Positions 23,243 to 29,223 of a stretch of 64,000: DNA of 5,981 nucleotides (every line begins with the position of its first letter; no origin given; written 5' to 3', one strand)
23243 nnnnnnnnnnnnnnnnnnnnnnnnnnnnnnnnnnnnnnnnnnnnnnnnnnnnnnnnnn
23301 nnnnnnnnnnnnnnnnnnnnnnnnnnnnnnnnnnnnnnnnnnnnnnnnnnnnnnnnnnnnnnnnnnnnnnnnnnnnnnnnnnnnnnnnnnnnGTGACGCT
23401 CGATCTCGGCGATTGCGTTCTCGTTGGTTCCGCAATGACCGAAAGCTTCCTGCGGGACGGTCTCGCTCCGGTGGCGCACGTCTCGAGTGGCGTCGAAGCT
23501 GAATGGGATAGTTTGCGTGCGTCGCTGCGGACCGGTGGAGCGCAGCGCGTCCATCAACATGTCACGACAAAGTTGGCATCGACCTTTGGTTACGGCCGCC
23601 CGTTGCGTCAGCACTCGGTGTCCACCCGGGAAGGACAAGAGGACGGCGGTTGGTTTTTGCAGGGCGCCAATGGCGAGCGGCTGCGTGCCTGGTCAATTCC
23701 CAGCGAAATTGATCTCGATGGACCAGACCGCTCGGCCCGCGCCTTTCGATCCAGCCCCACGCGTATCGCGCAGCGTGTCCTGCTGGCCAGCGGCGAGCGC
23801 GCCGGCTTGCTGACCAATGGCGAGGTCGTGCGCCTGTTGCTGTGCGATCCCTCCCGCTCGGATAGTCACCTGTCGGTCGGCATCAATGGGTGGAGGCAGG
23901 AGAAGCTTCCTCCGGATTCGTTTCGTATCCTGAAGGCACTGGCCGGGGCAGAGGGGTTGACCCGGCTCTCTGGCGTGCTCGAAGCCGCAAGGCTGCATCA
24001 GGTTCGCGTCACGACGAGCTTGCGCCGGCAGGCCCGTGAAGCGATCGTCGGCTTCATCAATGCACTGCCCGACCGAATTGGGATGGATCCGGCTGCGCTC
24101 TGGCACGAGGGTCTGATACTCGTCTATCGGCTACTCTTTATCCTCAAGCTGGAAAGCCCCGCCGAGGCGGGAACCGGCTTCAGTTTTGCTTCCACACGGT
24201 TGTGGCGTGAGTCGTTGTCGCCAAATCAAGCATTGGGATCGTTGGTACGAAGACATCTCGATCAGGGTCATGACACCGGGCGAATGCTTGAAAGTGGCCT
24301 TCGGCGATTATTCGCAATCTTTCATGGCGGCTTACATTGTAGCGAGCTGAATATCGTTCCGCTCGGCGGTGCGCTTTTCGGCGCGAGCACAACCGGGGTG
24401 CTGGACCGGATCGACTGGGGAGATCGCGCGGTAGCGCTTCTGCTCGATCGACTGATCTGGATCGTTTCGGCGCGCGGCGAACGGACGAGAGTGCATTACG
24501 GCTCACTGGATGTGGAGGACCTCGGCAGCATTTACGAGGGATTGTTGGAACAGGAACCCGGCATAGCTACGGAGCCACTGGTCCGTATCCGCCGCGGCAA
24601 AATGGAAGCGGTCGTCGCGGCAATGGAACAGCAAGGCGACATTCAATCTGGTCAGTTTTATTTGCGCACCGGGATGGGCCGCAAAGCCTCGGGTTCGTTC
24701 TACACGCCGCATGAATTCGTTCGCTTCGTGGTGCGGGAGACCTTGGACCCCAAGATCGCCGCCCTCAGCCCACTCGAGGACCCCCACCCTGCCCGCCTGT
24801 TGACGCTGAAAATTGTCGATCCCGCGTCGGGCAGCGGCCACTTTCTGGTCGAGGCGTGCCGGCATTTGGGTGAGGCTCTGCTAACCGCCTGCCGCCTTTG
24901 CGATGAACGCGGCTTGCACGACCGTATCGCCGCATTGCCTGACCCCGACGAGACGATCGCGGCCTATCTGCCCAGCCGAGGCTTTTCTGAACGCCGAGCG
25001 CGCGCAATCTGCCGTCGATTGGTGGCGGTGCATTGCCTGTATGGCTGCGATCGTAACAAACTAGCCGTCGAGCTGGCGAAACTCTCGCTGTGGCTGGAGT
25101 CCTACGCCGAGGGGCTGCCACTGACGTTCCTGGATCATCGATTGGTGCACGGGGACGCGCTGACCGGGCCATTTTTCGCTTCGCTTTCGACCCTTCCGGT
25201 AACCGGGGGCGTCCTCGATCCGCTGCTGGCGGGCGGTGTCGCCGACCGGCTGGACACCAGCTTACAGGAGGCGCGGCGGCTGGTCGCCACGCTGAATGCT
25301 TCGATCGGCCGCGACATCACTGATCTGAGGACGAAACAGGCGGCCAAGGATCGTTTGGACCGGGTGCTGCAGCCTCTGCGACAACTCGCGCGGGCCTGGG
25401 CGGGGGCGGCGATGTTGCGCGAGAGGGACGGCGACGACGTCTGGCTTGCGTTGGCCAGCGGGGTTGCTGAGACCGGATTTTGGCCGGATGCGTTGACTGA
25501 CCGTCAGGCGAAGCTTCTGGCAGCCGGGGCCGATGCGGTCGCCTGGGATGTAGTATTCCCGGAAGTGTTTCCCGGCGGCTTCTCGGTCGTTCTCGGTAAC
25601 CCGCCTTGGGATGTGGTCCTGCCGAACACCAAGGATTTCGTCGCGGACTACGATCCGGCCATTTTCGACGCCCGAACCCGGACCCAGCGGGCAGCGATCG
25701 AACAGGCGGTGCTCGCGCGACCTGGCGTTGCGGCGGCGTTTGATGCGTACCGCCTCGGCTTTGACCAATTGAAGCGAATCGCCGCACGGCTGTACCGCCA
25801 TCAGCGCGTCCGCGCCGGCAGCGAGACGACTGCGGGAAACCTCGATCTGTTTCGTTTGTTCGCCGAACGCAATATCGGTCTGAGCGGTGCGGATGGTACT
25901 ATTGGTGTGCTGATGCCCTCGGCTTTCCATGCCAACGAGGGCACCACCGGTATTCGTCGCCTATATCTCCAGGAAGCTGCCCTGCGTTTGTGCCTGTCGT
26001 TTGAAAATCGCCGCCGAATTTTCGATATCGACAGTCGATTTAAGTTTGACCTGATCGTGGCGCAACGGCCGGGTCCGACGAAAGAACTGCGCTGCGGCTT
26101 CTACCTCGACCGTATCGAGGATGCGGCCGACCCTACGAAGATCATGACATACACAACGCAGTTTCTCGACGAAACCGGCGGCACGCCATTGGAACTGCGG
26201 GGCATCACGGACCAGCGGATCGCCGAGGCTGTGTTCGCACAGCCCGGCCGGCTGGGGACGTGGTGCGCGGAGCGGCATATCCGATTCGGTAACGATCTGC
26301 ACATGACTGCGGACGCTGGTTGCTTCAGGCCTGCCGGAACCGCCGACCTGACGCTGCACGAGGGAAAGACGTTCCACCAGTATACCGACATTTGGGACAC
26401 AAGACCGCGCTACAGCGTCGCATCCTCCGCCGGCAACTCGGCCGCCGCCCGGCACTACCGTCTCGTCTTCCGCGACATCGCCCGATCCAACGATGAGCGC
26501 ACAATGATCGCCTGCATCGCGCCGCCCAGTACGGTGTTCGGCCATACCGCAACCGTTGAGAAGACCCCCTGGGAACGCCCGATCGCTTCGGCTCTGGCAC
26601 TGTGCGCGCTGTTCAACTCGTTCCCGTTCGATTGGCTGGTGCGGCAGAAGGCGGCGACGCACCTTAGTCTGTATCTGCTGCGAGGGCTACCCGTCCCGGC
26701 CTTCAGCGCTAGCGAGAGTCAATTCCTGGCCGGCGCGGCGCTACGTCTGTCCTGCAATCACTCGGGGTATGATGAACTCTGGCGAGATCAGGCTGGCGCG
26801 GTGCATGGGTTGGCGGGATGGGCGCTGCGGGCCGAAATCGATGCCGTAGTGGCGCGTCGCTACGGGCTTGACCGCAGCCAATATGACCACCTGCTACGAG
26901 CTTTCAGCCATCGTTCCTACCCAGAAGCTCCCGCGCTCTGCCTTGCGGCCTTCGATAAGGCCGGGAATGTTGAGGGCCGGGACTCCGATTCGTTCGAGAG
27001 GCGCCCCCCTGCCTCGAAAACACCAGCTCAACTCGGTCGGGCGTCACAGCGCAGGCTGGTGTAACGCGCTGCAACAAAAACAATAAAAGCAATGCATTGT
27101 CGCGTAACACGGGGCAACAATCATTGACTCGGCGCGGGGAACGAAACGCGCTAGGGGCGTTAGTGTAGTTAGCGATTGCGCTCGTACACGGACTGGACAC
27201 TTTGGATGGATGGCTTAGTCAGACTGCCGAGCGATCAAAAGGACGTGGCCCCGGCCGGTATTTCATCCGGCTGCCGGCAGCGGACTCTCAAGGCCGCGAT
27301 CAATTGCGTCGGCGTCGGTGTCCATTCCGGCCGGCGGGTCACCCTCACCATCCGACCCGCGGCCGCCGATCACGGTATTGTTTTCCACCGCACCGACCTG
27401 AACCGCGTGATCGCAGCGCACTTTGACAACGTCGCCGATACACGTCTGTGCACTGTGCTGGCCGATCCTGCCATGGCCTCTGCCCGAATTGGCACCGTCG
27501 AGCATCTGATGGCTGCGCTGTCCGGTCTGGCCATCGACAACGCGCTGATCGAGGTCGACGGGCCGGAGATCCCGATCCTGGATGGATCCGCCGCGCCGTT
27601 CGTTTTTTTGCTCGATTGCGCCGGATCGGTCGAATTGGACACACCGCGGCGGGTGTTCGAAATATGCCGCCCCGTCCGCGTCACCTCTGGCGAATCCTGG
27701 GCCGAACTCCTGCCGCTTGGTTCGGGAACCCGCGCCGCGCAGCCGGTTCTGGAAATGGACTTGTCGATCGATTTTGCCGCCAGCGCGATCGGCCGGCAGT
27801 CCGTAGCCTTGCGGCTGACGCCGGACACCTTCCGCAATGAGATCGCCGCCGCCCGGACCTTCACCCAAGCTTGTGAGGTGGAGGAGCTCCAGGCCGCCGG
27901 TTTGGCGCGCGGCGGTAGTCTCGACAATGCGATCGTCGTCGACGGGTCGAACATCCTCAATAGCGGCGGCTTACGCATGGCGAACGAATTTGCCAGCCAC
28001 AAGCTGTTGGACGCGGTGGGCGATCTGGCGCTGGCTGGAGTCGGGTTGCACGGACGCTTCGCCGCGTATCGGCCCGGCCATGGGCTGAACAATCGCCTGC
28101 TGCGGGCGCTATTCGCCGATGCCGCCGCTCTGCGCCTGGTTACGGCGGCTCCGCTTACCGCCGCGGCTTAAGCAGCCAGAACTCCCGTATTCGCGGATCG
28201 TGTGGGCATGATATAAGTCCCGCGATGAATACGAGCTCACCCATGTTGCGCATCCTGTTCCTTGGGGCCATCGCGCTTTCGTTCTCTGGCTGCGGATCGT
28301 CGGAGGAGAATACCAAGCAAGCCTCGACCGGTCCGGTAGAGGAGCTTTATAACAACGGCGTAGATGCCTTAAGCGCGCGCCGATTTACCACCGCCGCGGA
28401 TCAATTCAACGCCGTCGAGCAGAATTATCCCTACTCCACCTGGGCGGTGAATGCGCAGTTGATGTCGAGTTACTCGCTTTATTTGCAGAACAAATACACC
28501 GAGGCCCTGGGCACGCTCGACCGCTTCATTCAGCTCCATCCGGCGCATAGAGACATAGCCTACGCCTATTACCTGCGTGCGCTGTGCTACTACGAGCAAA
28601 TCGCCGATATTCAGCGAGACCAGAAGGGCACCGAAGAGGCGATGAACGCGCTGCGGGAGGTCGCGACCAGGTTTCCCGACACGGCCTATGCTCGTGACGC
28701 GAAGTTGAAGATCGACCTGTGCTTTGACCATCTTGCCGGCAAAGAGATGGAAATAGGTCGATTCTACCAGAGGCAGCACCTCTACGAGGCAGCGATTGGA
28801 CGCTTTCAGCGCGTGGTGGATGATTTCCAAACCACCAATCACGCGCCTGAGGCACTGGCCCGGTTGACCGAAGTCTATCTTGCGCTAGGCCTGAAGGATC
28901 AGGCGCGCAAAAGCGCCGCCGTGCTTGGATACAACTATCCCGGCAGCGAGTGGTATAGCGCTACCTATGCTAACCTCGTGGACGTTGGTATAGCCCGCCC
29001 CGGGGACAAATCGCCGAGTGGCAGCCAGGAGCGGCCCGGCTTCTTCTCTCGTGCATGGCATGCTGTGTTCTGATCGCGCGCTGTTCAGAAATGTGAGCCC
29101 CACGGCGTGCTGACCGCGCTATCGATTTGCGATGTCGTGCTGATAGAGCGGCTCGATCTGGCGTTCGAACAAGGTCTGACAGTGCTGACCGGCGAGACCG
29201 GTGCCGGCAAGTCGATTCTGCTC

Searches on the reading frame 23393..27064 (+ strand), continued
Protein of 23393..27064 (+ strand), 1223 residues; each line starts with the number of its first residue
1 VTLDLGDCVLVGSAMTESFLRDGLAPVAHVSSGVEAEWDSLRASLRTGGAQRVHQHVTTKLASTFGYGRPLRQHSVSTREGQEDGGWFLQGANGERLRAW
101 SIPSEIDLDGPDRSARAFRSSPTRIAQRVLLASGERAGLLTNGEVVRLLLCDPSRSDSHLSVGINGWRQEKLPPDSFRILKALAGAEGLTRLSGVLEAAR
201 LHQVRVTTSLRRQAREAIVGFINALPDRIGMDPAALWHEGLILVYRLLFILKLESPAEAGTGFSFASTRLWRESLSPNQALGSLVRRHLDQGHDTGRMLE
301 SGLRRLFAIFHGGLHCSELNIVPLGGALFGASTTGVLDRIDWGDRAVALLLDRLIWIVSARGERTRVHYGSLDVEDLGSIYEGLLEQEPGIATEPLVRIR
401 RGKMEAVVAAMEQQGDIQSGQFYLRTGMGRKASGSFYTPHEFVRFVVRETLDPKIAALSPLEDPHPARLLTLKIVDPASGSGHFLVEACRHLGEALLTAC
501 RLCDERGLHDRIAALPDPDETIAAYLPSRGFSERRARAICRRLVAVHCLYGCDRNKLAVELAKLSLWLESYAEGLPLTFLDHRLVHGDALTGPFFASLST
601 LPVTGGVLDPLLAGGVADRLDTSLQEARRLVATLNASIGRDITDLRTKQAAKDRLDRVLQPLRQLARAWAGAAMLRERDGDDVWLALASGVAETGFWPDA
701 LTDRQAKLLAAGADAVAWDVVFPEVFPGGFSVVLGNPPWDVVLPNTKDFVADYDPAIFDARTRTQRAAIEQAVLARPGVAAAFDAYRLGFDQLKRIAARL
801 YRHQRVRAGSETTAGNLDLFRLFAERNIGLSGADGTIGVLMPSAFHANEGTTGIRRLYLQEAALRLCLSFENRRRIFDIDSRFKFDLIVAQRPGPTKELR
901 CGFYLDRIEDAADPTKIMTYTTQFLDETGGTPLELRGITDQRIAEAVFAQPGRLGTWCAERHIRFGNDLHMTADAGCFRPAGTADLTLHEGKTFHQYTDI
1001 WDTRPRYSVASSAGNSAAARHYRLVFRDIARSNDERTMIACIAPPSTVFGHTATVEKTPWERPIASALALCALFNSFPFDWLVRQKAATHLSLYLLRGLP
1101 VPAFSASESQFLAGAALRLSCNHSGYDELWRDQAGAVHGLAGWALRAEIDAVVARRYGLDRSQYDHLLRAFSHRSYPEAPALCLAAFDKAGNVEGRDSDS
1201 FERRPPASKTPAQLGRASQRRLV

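Call 90: search_protein_families(library=pfam, proteins=[L088:16299-21989:+, L088:13552-13941:-, L088:14191-16302:+, L088:4795-8016:+, L088:8986-13365:+], max_evalue=0.01)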
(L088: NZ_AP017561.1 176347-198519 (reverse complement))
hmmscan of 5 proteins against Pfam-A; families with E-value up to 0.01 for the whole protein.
L088:16299-21989:+ (1896 aa): 5 families
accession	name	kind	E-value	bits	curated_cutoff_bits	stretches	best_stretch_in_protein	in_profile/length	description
PF00270.35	DEAD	-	7.1e-23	81.6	26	1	229-425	3-161/167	DEAD/DEAH box helicase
PF00271.37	Helicase_C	-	2e-12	47.8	23.5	1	1107-1183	38-109/110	Helicase conserved C-terminal domain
PF09369.15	MZB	-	7.7e-10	39.8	24.2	1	1659-1743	2-80/80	MrfA Zn-binding domain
PF04851.21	ResIII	-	0.00039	20.8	22.5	1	229-375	7-139/164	Type III restriction enzyme, res subunit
PF18741.7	MTES_1575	-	0.003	18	38.2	0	1830-1885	29-82/96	REase_MTES_1575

L088:13552-13941:- (129 aa): 2 families
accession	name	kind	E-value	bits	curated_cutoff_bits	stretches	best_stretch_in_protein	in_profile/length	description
PF04480.18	DUF559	-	3.1e-39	133.6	20.6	1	16-119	2-105/109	Protein of unknown function (DUF559)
PF18741.7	MTES_1575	-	3.6e-06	27.4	38.2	1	46-119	13-93/96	REase_MTES_1575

L088:14191-16302:+ (703 aa): 10 families
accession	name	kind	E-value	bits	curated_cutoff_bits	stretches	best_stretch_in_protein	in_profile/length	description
PF13361.12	UvrD_C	-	1.2e-20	74.7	25.6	1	585-681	259-348/350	UvrD-like helicase C-terminal domain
PF00580.27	UvrD-helicase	-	1.3e-17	64.8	23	1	226-483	1-254/271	UvrD/REP helicase N-terminal domain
PF13245.12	AAA_19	-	1.7e-08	35.2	25.1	1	239-482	11-131/134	AAA domain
PF01443.25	Viral_helicase1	-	1.4e-07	32.1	21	0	436-528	52-150/228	Viral superfamily 1 RNA helicase core domain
PF13538.12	UvrD_C_2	-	1.1e-06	28.9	27.4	1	617-635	3-21/52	UvrD-like helicase C-terminal domain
PF13401.12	AAA_22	-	3.2e-06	27.9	27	0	421-465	66-108/130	AAA domain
PF05016.21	ParE_toxin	-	5e-06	27.5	23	1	11-83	6-87/89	ParE toxin of type II toxin-antitoxin system, parDE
PF13191.12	AAA_16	-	3.4e-05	24.8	32.6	1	240-296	25-87/167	AAA ATPase domain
PF13604.12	AAA_30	-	0.00011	22.5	27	0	226-309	2-76/191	AAA domain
PF09848.15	SLFN-g3_helicase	-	0.00058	19.7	24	1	242-287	4-51/354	Schlafen group 3, DNA/RNA helicase domain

L088:4795-8016:+ (1073 aa): 4 families
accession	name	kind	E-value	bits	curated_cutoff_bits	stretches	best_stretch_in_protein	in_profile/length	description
PF00271.37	Helicase_C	-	2.7e-14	53.8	23.5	1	507-605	14-110/110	Helicase conserved C-terminal domain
PF00270.35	DEAD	-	2e-08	34.6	26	1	118-270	16-161/167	DEAD/DEAH box helicase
PF04851.21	ResIII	-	2.5e-08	34.5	22.5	1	114-270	21-163/164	Type III restriction enzyme, res subunit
PF00176.29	SNF2-rel_dom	-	3.3e-08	33.4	24.9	1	115-290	16-184/290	SNF2-related domain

L088:8986-13365:+ (1459 aa): 3 families
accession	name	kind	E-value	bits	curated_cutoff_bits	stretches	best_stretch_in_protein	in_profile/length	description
PF07669.17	Eco57I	-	1.4e-17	64.7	25.3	3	959-1027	102-171/171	Eco57I restriction-modification methylase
PF02384.22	N6_Mtase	-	2.8e-06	27.3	20.4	1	516-580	23-71/311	N-6 DNA Methylase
PF20473.4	MmeI_Mtase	-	0.00011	21.9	27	1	555-688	19-87/259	MmeI, DNA-methyltransferase domain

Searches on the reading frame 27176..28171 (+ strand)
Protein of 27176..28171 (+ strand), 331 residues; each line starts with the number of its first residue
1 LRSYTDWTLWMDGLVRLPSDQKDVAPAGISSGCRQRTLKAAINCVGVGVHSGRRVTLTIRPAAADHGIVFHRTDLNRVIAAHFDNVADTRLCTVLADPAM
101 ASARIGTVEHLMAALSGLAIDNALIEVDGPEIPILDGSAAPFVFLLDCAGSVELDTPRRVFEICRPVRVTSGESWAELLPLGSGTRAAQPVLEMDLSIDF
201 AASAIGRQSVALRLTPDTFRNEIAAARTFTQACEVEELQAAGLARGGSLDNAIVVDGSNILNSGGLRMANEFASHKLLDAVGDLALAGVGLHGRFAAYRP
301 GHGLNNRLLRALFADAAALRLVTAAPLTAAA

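Call 16: search_protein_families(library=pfam, proteins=[window:27176-28171:+], max_evalue=0.01)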
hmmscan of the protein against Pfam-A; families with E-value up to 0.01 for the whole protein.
window:27176-28171:+ (331 aa): 1 family
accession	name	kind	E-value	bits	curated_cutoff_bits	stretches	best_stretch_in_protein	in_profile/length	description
PF03331.19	LpxC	-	4.5e-100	335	27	1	35-313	1-267/268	UDP-3-O-acyl N-acetylglycosamine deacetylase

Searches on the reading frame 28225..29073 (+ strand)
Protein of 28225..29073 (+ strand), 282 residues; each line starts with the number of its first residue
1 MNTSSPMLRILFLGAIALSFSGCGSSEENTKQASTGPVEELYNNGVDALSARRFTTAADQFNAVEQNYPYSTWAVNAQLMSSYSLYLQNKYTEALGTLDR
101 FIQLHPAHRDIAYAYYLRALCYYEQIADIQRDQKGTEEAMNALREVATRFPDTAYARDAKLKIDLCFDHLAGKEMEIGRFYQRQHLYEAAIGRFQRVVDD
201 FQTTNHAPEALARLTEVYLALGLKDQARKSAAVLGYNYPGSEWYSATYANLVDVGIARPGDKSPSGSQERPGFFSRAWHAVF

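Call 16: search_protein_families(library=pfam, proteins=[window:28225-29073:+], max_evalue=0.01)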
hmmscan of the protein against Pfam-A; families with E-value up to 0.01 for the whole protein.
window:28225-29073:+ (282 aa): 10 families
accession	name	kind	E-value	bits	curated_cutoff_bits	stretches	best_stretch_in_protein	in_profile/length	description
PF13525.12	YfiO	-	2e-52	178.4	25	1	37-231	4-201/203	Outer membrane lipoprotein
PF13512.12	TPR_18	-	3.9e-20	72.9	21.9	1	37-161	9-143/145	Tetratricopeptide repeat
PF13174.12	TPR_6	-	7.6e-14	51.8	26.3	2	113-153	1-33/33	Tetratricopeptide repeat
PF13432.12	TPR_16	-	3.3e-07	31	32.7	0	43-106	2-62/65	Tetratricopeptide repeat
PF13428.12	TPR_14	-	3.7e-07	30.6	23.5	0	76-115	2-41/44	Tetratricopeptide repeat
PF14559.12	TPR_19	-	4.2e-06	27.4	25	1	187-245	7-63/68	Tetratricopeptide repeat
PF09976.15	TPR_21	-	0.001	19.3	25.5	0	119-229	39-134/193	Tetratricopeptide repeat-like domain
PF13424.12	TPR_12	-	0.0016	19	30.1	0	176-229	8-66/77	Tetratricopeptide repeat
PF12895.13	ANAPC3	-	0.008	16.9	27.2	0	68-125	16-69/82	Anaphase-promoting complex, cyclosome, subunit 3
PF07719.23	TPR_2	-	0.0095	16.4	27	0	83-108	9-34/34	Tetratricopeptide repeat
